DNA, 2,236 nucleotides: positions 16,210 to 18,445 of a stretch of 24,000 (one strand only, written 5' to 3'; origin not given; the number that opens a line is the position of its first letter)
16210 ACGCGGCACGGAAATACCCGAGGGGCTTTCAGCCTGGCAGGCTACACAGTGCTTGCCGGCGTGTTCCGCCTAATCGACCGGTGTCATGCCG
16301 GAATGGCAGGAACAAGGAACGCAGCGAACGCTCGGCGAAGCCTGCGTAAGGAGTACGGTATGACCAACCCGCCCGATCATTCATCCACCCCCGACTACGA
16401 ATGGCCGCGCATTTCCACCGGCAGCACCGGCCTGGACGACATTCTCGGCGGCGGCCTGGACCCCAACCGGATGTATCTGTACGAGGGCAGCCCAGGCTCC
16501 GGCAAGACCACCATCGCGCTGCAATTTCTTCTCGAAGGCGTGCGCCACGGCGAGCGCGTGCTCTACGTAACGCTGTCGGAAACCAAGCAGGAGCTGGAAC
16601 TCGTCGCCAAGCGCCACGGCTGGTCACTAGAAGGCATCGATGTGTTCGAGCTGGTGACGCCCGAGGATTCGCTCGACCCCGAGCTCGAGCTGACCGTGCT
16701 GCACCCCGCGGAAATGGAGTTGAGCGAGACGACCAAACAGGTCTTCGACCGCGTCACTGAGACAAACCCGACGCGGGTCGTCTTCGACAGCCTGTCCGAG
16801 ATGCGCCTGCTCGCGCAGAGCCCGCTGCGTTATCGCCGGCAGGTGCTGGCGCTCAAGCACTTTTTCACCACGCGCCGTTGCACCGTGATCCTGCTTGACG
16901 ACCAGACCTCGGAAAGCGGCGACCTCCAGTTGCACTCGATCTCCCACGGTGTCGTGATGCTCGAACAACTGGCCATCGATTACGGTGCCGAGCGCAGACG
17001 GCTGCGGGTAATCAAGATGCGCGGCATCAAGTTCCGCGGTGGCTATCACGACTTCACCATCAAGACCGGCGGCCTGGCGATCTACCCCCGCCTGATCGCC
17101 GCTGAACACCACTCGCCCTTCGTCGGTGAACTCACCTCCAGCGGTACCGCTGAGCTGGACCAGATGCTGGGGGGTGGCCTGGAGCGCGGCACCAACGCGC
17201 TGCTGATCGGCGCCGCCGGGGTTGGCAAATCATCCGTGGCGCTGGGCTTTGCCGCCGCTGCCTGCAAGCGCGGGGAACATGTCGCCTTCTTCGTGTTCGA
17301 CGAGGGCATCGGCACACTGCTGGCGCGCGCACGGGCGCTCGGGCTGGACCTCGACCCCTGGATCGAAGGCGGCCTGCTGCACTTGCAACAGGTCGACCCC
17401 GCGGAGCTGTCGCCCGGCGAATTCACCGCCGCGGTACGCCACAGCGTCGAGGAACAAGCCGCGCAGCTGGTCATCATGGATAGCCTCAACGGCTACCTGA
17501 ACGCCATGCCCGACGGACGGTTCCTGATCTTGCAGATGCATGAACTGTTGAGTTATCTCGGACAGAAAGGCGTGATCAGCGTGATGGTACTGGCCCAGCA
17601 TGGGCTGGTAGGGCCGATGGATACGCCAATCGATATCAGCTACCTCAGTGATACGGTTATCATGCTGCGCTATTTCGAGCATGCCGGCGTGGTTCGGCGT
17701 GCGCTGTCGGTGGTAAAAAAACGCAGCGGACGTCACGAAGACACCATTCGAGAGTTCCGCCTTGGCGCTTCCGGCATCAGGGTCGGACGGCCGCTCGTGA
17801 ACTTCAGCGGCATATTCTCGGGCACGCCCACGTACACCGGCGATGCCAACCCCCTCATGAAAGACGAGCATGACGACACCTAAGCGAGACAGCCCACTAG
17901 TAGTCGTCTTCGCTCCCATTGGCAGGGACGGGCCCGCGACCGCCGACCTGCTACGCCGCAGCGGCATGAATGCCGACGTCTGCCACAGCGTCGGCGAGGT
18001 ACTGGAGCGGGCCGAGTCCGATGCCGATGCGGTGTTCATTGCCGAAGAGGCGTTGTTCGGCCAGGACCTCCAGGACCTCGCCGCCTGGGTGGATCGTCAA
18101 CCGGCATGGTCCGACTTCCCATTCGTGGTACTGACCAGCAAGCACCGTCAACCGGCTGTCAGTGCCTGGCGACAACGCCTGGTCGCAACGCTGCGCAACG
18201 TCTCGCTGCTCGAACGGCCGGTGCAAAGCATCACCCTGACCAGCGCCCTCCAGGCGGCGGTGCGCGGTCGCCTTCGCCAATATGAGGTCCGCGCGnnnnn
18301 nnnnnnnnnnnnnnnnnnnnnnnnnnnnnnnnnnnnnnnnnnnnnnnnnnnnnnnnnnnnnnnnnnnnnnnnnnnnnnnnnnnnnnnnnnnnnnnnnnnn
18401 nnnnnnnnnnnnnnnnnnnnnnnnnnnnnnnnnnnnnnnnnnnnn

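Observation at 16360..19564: KaiC-like ATPase translationally coupled to a hybrid histidine kinase, with no KaiA or KaiB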

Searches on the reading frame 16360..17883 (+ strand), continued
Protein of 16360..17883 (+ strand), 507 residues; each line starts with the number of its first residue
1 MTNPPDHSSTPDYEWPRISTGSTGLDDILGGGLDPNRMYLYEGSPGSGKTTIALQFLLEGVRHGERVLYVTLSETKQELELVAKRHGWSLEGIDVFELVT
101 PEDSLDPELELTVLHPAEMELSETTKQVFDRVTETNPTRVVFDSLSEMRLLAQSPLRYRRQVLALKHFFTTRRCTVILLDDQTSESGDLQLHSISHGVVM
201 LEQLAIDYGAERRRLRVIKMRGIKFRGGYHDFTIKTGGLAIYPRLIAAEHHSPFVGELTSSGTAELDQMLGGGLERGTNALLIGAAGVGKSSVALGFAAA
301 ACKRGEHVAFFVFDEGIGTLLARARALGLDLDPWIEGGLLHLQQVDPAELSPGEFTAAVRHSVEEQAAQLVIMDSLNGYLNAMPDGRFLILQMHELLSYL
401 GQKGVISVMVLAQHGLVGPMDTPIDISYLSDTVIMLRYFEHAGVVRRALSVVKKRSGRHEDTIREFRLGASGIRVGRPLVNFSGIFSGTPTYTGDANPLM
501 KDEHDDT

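Call 63: find_encoding_contigs(protein=P0116, flank=8000, max_places=2)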
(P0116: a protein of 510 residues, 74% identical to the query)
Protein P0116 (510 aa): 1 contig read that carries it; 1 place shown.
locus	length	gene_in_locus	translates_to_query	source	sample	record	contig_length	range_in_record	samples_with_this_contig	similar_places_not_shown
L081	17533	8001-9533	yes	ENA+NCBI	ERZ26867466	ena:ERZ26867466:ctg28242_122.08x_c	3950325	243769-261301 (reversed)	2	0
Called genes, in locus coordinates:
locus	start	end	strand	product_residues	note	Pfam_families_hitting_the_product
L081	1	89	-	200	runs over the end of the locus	-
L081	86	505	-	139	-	-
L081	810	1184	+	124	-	PF03795:YCII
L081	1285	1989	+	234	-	PF00535:Glycos_transf_2, PF13641:Glyco_tranf_2_3 (weak), PF10111:Glyco_tranf_2_2 (faint)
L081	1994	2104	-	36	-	-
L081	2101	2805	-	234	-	-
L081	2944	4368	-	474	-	PF13566:DUF4130, PF03167:UDG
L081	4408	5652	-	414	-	PF04055:Radical_SAM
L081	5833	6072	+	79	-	-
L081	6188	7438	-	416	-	PF04235:DUF418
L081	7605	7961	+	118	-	PF00072:Response_reg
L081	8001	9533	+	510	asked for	PF00154:RecA_N (faint), PF08423:Rad51 (faint), PF03796:DnaB_C (faint), PF06745:ATPase, PF23442:DUF7125 (faint), PF01656:CbiA (faint), PF13481:AAA_25, PF06745:ATPase, +2 more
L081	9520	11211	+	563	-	PF00512:HisKA, PF02518:HATPase_c, PF00072:Response_reg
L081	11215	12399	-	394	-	PF01590:GAF, PF00512:HisKA, PF13581:HATPase_c_2 (weak), PF02518:HATPase_c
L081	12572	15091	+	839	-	PF13426:PAS_9 (faint), PF08448:PAS_4, PF02518:HATPase_c, PF00072:Response_reg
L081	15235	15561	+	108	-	-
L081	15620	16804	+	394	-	PF00144:Beta-lactamase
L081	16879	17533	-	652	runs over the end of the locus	-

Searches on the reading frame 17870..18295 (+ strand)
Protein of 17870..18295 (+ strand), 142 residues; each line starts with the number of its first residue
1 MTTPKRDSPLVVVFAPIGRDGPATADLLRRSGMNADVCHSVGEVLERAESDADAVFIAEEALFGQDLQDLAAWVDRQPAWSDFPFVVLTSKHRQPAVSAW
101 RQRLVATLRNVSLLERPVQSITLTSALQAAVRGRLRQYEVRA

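Call 65: search_protein_representatives(alignment_id=A2)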
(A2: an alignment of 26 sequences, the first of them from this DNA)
Query: 26 sequences, 142 profile positions. Proteins with E-value up to 0.001 (for the whole library): 5066; up to 1e-10: 3967; up to 1e-30: 1002. The best 150 are listed.
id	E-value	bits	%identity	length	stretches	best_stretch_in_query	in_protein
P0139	1.9e-59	216.0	-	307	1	5-142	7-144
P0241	2.5e-58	212.3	-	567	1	5-142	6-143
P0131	3.3e-58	212.0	-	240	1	6-142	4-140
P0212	3.0e-56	205.6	-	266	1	4-142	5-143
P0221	1.1e-55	203.7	-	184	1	4-142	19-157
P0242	2.7e-55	202.5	-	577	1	4-142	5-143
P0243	4.5e-54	198.6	-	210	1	3-141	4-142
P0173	6.2e-54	198.1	-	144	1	6-139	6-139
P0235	2.5e-53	196.1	-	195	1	4-138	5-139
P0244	2.8e-53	196.0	-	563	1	5-141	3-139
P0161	4.8e-53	195.2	-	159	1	6-141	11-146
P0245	9.4e-53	194.3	-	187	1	1-142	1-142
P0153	1.3e-52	193.8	-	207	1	7-142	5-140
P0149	1.3e-51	190.6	-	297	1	6-142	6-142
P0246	1.4e-51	190.5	-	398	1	3-141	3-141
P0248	5.5e-51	188.6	-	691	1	4-141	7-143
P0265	1.5e-45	171.0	-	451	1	4-140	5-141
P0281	1.2e-41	158.3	-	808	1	3-141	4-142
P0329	3.5e-39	150.3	-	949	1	7-141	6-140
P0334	4.7e-39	149.9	-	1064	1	6-141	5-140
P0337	5.4e-39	149.7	-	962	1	3-141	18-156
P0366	1.9e-38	147.9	-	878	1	6-141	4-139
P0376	2.6e-38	147.5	-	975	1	3-141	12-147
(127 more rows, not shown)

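Call 66: search_protein_families(library=pfam, proteins=[P0246, P0248, P0281, P0329, P0334, P0337, P0265, P0241, P0366, P0376], max_evalue=0.00001)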
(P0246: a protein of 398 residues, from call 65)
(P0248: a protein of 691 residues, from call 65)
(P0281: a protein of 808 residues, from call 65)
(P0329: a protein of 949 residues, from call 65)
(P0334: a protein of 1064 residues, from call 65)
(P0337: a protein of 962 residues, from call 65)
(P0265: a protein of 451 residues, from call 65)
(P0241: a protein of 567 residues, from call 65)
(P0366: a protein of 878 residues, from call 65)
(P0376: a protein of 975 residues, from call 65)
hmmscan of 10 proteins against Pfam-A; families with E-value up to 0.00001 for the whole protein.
P0246 (398 aa): 1 family
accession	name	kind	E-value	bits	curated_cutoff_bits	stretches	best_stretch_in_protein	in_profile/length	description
PF00512.31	HisKA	-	2.8e-09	37.3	26.9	1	196-260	3-64/66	His Kinase A (phospho-acceptor) domain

P0248 (691 aa): 3 families
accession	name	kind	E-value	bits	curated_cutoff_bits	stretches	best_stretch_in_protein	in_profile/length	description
PF00072.30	Response_reg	-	1.9e-35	121.8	30.2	2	581-688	1-110/111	Response regulator receiver domain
PF02518.31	HATPase_c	-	1.8e-20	73.9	26.4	1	304-425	2-110/111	Histidine kinase-, DNA gyrase B-, and HSP90-like ATPase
PF00512.31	HisKA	-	7.9e-07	29.5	26.9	1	198-260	3-64/66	His Kinase A (phospho-acceptor) domain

P0281 (808 aa): 8 families
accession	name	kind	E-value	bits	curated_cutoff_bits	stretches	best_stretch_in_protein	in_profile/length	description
PF08447.18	PAS_3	-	2.5e-33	114.6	25.6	2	179-261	5-88/89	PAS fold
PF00072.30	Response_reg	-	3.8e-21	75.8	30.2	1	684-791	1-110/111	Response regulator receiver domain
PF02518.31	HATPase_c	-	9e-18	65.2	26.4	1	541-660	2-110/111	Histidine kinase-, DNA gyrase B-, and HSP90-like ATPase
PF00989.32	PAS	-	9.7e-13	48.6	22.6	1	281-391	2-113/113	PAS fold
PF08448.16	PAS_4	-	3.1e-12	47.1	23.1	1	287-396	2-110/110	PAS fold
PF13426.13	PAS_9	-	5e-11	43.2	27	0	290-393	1-103/103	PAS domain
PF00512.31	HisKA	-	2.7e-09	37.4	26.9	1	435-497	2-64/66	His Kinase A (phospho-acceptor) domain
PF13188.13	PAS_8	-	4.1e-06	26.9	21.8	0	281-325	2-43/65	PAS domain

P0329 (949 aa): 8 families
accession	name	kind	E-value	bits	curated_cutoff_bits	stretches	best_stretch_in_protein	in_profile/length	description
PF08448.16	PAS_4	-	5e-35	120.5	23.1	3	448-561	2-109/110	PAS fold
PF08447.18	PAS_3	-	2.7e-26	92.1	25.6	1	321-404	3-88/89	PAS fold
PF00072.30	Response_reg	-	1.4e-22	80.3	30.2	1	831-942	1-110/111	Response regulator receiver domain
PF00989.32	PAS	-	6.2e-22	78.2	22.6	1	298-408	2-113/113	PAS fold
PF13426.13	PAS_9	-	3.8e-19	69.3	27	0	168-275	1-101/103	PAS domain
PF02518.31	HATPase_c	-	2e-18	67.3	26.4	1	685-805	2-109/111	Histidine kinase-, DNA gyrase B-, and HSP90-like ATPase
PF13188.13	PAS_8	-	7.6e-13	48.3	21.8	0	158-204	1-47/65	PAS domain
PF00512.31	HisKA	-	6.2e-09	36.2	26.9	1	577-641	3-64/66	His Kinase A (phospho-acceptor) domain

P0334 (1064 aa): 8 families
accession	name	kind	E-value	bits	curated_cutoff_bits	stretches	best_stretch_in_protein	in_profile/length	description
PF08447.18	PAS_3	-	5.3e-30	104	25.6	2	305-388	3-88/89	PAS fold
PF08448.16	PAS_4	-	2.3e-25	89.4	23.1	1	562-668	8-109/110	PAS fold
PF02518.31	HATPase_c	-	1.4e-20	74.3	26.4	1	797-915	2-109/111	Histidine kinase-, DNA gyrase B-, and HSP90-like ATPase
PF13188.13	PAS_8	-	2.2e-17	62.7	21.8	2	407-471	1-57/65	PAS domain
PF00989.32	PAS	-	8.3e-17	61.7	22.6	1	282-392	2-113/113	PAS fold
PF00072.30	Response_reg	-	1.7e-16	60.8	30.2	1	943-1048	1-108/111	Response regulator receiver domain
PF00512.31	HisKA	-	4.6e-11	43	26.9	1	691-754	3-65/66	His Kinase A (phospho-acceptor) domain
PF13426.13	PAS_9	-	8e-11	42.6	27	1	291-393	1-102/103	PAS domain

P0337 (962 aa): 7 families
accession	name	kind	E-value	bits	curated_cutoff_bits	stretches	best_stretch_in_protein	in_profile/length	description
PF08447.18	PAS_3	-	3.4e-25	88.6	25.6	1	327-411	4-89/89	PAS fold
PF13426.13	PAS_9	-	8.8e-23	81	27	2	318-416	7-103/103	PAS domain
PF00989.32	PAS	-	3.7e-22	78.9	22.6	1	303-414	2-113/113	PAS fold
PF00072.30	Response_reg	-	2.6e-18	66.6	30.2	1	843-954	2-110/111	Response regulator receiver domain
PF02518.31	HATPase_c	-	3e-18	66.7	26.4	1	697-817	2-110/111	Histidine kinase-, DNA gyrase B-, and HSP90-like ATPase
PF08448.16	PAS_4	-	1e-15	58.3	23.1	1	308-418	1-109/110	PAS fold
PF13188.13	PAS_8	-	8.9e-12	44.9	21.8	0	303-355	2-55/65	PAS domain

P0265 (451 aa): 5 families
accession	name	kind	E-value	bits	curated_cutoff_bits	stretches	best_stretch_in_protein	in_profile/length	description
PF13426.13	PAS_9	-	2e-12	47.8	27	1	191-293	3-103/103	PAS domain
PF00989.32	PAS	-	6.8e-12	45.8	22.6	1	180-290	3-112/113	PAS fold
PF08448.16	PAS_4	-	2.6e-10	40.9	23.1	1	188-296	5-110/110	PAS fold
PF00512.31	HisKA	-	7.1e-08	32.8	26.9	1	311-374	3-64/66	His Kinase A (phospho-acceptor) domain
PF08447.18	PAS_3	-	6.6e-06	26.8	25.6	0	202-287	2-88/89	PAS fold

P0241 (567 aa): 3 families
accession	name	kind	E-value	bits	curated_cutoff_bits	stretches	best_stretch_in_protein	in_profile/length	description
PF00072.30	Response_reg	-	1.6e-21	77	30.2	1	442-551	1-110/111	Response regulator receiver domain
PF02518.31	HATPase_c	-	7.3e-21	75.1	26.4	1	302-416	2-109/111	Histidine kinase-, DNA gyrase B-, and HSP90-like ATPase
PF00512.31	HisKA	-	4.3e-08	33.5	26.9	1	197-259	3-65/66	His Kinase A (phospho-acceptor) domain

P0366 (878 aa): 9 families
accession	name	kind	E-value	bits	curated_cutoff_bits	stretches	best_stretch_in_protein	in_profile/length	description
PF13185.12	GAF_2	-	1e-18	68.3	28.6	1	181-327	3-136/136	GAF domain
PF02518.31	HATPase_c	-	3e-17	63.5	26.4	1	616-733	2-110/111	Histidine kinase-, DNA gyrase B-, and HSP90-like ATPase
PF08447.18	PAS_3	-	5e-16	59.2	25.6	1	381-462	6-89/89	PAS fold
PF00072.30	Response_reg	-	2e-15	57.4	30.2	1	756-840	1-83/111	Response regulator receiver domain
PF01590.32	GAF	-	9e-14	52.6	22.4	1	181-326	1-133/133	GAF domain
PF08448.16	PAS_4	-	3.5e-11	43.7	23.1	1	369-469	10-109/110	PAS fold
PF00512.31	HisKA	-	1.5e-09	38.2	26.9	1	510-572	3-64/66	His Kinase A (phospho-acceptor) domain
PF13492.12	GAF_3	-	2.1e-08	35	27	1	274-328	76-129/129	GAF domain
PF13426.13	PAS_9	-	5.8e-07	30.2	27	1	381-467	18-103/103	PAS domain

P0376 (975 aa): 10 families
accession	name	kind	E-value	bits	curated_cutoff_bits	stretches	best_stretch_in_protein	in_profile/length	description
PF02518.31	HATPase_c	-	4e-28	98.5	26.4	1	696-807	2-110/111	Histidine kinase-, DNA gyrase B-, and HSP90-like ATPase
PF08448.16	PAS_4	-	1.6e-25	89.9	23.1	2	466-572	2-110/110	PAS fold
PF13426.13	PAS_9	-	8.3e-25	87.5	27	2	172-272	2-103/103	PAS domain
PF00072.30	Response_reg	-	3.1e-21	76.1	30.2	1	856-965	1-108/111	Response regulator receiver domain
PF00989.32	PAS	-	6.9e-18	65.1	22.6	2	477-567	19-113/113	PAS fold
PF08447.18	PAS_3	-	3.5e-16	59.7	25.6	1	485-555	5-79/89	PAS fold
PF00512.31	HisKA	-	1.1e-14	54.7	26.9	1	584-648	2-65/66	His Kinase A (phospho-acceptor) domain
PF13185.12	GAF_2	-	9e-11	42.6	28.6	1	295-443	3-133/136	GAF domain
PF13188.13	PAS_8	-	1.3e-10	41.2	21.8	1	164-205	4-45/65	PAS domain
PF01590.32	GAF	-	5.3e-08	33.9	22.4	1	298-442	4-130/133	GAF domain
